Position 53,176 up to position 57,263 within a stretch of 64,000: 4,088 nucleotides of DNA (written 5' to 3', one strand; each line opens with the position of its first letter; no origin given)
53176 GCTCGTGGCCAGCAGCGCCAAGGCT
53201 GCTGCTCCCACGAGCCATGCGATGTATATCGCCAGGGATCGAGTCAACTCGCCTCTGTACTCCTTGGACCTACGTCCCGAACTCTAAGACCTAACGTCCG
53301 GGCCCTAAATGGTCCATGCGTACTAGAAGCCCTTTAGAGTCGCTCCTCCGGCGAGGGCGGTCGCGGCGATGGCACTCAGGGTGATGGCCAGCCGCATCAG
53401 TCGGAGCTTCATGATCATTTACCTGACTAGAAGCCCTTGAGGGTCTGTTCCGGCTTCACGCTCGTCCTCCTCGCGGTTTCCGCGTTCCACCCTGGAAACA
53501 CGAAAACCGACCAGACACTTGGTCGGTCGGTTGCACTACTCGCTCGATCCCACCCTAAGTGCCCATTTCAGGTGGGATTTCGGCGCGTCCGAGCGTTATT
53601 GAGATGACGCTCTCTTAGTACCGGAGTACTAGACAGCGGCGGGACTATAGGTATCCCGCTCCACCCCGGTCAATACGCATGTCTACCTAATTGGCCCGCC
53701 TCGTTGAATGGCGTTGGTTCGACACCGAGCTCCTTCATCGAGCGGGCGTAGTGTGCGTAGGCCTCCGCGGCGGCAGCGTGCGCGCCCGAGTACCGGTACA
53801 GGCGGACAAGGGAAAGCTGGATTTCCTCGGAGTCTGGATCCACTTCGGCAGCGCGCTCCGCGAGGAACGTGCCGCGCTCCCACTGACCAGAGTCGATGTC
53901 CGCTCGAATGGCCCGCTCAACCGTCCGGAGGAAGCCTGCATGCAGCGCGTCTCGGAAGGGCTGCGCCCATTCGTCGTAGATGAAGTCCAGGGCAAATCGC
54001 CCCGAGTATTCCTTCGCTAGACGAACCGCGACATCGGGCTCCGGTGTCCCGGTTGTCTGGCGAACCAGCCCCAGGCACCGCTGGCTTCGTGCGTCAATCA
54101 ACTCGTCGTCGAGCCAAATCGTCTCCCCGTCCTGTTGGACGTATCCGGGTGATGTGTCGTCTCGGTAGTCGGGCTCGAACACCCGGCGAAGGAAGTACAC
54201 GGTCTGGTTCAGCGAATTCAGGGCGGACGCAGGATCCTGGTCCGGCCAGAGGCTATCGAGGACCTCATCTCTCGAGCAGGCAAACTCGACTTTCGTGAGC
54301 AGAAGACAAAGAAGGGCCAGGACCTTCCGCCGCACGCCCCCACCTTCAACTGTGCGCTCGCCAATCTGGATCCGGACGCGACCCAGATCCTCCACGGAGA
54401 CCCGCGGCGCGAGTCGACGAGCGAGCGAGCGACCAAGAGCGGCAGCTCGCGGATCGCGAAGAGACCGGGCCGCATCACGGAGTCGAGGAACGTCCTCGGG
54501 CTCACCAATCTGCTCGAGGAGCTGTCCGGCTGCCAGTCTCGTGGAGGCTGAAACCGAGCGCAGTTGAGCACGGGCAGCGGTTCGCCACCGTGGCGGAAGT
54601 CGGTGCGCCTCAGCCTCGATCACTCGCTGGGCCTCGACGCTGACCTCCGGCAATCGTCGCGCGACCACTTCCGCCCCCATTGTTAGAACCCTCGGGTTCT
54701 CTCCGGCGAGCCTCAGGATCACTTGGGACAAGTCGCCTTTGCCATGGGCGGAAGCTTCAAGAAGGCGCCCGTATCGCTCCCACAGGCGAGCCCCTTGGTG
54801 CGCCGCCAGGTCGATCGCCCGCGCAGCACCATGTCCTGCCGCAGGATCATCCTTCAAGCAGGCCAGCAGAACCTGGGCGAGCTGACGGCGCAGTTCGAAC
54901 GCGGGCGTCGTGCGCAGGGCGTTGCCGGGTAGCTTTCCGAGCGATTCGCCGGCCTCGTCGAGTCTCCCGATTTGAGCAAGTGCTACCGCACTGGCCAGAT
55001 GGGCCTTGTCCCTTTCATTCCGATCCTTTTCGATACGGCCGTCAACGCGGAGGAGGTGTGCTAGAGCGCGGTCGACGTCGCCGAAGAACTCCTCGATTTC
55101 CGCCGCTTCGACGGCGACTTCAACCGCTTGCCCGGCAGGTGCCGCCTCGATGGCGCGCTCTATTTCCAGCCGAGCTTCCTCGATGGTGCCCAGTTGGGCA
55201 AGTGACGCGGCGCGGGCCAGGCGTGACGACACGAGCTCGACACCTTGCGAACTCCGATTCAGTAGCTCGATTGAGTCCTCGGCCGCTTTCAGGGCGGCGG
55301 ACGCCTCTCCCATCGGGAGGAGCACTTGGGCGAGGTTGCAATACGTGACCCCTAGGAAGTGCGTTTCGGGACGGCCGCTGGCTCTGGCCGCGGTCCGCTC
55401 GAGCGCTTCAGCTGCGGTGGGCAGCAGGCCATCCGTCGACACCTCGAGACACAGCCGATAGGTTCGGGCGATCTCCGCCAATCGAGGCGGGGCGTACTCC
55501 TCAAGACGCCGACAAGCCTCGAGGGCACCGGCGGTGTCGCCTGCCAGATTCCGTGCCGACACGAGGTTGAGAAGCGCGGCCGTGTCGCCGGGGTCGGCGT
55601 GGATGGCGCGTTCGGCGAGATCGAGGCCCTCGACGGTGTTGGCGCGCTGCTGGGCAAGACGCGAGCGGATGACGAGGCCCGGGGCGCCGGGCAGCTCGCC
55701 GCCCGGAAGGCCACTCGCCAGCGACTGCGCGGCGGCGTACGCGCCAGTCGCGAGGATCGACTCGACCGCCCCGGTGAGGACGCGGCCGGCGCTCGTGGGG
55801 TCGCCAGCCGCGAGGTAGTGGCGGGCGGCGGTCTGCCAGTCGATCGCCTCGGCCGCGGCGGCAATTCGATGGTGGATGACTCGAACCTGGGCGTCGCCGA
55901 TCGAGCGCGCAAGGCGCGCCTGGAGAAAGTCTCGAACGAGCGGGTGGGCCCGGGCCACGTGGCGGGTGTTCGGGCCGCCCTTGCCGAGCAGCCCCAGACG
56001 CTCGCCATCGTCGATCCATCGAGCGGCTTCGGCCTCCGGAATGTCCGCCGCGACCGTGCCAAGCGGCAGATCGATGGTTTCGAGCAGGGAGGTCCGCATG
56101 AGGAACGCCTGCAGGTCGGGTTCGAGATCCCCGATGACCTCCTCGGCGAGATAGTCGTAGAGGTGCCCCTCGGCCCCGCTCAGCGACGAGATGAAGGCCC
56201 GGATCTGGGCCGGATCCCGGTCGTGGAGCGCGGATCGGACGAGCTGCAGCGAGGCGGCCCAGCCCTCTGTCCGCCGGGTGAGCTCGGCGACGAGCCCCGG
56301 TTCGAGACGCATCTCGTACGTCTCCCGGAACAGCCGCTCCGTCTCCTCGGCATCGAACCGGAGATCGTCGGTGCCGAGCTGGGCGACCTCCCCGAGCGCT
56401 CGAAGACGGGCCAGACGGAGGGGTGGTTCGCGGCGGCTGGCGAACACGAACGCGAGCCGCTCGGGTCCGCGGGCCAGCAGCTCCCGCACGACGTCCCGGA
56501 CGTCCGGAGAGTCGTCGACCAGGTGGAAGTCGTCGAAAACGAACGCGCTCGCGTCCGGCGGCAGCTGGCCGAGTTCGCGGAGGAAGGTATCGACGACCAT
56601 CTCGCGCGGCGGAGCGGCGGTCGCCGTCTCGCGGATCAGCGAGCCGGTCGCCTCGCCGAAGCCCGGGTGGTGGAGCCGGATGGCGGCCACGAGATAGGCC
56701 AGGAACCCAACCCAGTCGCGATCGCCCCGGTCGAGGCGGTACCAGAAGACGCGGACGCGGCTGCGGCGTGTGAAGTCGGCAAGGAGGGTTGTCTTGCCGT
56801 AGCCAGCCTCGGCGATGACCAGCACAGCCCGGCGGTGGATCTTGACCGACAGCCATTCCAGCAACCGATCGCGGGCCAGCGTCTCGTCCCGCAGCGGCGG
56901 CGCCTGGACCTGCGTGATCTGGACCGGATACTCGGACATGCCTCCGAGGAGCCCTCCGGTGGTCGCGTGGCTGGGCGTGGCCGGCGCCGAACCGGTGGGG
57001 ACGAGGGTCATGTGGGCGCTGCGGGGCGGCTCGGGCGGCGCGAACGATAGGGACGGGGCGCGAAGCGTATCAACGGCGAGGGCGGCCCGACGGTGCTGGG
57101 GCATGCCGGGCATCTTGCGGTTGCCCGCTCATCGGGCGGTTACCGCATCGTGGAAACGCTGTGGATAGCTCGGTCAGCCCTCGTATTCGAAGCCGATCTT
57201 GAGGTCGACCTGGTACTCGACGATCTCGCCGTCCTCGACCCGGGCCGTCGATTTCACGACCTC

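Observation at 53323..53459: Two tandem micro-ORFs ending in the same TLKGF-stop; the longer one is a textbook signal peptide followed by only eight residues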

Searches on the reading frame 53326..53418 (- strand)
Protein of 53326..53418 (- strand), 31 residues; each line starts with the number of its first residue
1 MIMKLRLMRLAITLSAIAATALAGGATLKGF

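Call 13: search_protein_families(library=ncbifam, proteins=[window:53326-53418:-], max_evalue=10)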
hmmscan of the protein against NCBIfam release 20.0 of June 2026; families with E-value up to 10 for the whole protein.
seq(31 aa): 0 families

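Call 14: search_protein_families(library=pfam, proteins=[window:53326-53418:-], max_evalue=10)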
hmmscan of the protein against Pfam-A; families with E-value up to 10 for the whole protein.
seq(31 aa): 1 family
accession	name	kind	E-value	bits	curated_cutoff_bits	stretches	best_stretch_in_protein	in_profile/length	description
PF05703.16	Auxin_canalis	-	0.27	11.5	24.8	1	12-29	231-248/267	Auxin canalisation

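Call 29: search_protein_representatives(protein=window:53326-53418:-)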
Query: 31 residues. Proteins with E-value up to 0.001 (for the whole library): 12; up to 1e-10: 0; up to 1e-30: 0. The best 12 are listed.
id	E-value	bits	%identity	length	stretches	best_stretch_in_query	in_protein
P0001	6.8e-07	42.5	93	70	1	3-31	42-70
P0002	8.5e-06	39.3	79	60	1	3-31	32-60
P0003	1.4e-05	38.7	83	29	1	3-31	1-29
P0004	1.7e-05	38.5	82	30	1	3-30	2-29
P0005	2.8e-05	37.9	83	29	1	3-31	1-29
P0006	3.5e-05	37.6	79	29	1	3-31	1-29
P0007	5.6e-05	37.0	83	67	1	3-31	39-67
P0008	1.5e-04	35.7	69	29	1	3-31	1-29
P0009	2.7e-04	35.0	72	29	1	3-31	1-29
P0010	2.8e-04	34.9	76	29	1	3-31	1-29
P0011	4.3e-04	34.4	79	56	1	3-31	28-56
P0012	6.0e-04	34.0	79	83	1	3-31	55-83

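Call 54: list_cluster_members(proteins=[window:53326-53418:-, window:53326-53412:-, P0003, P0005, P0001])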
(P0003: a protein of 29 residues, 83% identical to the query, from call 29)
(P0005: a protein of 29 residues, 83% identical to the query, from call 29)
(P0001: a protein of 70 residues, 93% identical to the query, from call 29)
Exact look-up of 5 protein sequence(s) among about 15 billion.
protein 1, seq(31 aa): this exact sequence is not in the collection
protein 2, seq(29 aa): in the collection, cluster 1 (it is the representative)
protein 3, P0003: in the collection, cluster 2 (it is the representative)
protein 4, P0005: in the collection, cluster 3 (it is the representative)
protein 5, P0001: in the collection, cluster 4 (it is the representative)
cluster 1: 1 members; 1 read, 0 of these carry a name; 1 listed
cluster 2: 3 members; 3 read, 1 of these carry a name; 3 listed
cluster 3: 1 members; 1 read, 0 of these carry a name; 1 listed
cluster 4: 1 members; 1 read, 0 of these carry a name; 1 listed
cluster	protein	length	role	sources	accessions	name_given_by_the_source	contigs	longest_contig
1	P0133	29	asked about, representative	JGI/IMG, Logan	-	-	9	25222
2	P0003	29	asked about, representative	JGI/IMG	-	hypothetical protein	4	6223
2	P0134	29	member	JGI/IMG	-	-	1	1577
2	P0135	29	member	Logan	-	-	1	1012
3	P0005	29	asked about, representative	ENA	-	-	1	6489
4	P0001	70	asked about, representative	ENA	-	-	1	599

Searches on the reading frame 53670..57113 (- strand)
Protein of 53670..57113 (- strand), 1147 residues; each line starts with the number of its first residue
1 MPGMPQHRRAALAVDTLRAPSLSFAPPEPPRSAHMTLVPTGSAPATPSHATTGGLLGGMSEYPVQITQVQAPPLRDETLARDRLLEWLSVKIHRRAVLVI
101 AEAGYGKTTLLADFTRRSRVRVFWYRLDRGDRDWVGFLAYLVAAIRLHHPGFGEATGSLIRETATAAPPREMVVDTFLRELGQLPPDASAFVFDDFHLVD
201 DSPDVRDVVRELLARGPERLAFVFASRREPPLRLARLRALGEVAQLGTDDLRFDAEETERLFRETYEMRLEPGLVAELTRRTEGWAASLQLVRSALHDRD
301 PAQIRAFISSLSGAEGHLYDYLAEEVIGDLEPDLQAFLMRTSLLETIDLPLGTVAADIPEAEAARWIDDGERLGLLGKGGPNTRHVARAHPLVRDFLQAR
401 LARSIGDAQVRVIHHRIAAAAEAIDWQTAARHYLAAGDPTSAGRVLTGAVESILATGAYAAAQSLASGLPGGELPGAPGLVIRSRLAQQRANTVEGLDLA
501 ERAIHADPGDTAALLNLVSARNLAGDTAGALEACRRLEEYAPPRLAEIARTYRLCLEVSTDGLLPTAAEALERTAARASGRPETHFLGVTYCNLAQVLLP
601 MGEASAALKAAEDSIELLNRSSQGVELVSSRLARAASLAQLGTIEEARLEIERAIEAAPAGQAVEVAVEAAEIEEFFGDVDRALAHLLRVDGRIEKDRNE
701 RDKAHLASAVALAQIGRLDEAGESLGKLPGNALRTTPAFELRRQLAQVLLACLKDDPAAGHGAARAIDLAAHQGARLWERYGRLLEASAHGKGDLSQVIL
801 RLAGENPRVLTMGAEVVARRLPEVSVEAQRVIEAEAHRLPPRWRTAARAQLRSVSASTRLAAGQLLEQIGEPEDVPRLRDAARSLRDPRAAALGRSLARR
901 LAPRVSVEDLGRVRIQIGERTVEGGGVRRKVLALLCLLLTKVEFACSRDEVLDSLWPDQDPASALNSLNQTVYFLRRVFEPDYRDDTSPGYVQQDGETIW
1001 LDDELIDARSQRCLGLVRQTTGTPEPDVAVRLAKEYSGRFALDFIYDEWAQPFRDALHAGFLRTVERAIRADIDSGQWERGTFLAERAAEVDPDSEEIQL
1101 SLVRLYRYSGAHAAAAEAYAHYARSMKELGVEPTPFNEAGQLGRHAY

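Call 5: search_protein_families(library=pfam, proteins=[window:53670-57113:-])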
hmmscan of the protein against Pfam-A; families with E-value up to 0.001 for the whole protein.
window:53670-57113:- (1147 aa): 3 families
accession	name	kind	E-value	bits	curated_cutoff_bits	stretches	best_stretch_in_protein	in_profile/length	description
PF03704.23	BTAD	-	2.5e-10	41.3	22.1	1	1034-1135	34-136/146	Bacterial transcriptional activator domain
PF13401.12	AAA_22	-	1.1e-05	26.1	27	1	93-212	4-104/130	AAA domain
PF00486.34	Trans_reg_C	-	0.00017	22.1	26.2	1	929-984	8-62/77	Transcriptional regulatory protein, C terminal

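Call 59: search_protein_families(library=pfam, proteins=[window:53670-57113:-], max_evalue=1)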
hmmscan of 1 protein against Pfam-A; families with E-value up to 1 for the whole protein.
window:53670-57113:- (1147 aa): 11 families
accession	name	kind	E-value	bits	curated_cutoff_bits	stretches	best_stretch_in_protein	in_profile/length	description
PF03704.23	BTAD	-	2.5e-10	41.3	22.1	1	1034-1135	34-136/146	Bacterial transcriptional activator domain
PF13401.12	AAA_22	-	1.1e-05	26.1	27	1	93-212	4-104/130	AAA domain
PF00486.34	Trans_reg_C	-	0.00017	22.1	26.2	1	929-984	8-62/77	Transcriptional regulatory protein, C terminal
PF14559.12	TPR_19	-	0.0014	19.4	25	2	493-549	7-62/68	Tetratricopeptide repeat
PF13424.12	TPR_12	-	0.0026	18.3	30.1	2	589-659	4-76/77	Tetratricopeptide repeat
PF10602.15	RPN7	-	0.0031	17.7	29.6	1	626-725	34-136/174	26S proteasome subunit RPN7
PF13431.12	TPR_17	-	0.0037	17.9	24.4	0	499-531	1-33/34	Tetratricopeptide repeat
PF25199.1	nSTAND_NTPase5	-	0.0048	17.2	34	1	90-115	37-62/145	Novel STAND NTPase 5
PF13181.12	TPR_8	-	0.062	13.9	25.7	0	590-617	3-30/34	Tetratricopeptide repeat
PF12895.13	ANAPC3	-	0.13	12.9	27.2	0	565-652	6-80/82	Anaphase-promoting complex, cyclosome, subunit 3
PF23231.1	HAT_Syf1_CNRKL1_C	-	0.16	11.1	27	1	644-685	260-301/397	Pre-mRNA-splicing factor Syf1/CRNKL1 C-terminal HAT repeat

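Call 60: search_protein_families(library=ncbifam, proteins=[window:53670-57113:-], max_evalue=0.01)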
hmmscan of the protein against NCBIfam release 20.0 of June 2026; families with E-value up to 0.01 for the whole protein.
window:53670-57113:- (1147 aa): 2 families
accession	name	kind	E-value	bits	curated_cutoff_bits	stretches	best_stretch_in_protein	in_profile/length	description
NF003420.0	PRK04841.1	equivalog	3.3e-58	197.5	537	1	69-494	7-426/903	HTH-type transcriptional regulator MalT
NF041231.1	BagI_FevR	exception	0.00022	20.6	500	1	918-983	4-67/315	AfsR/SARP family transcriptional regulator BagI/FevR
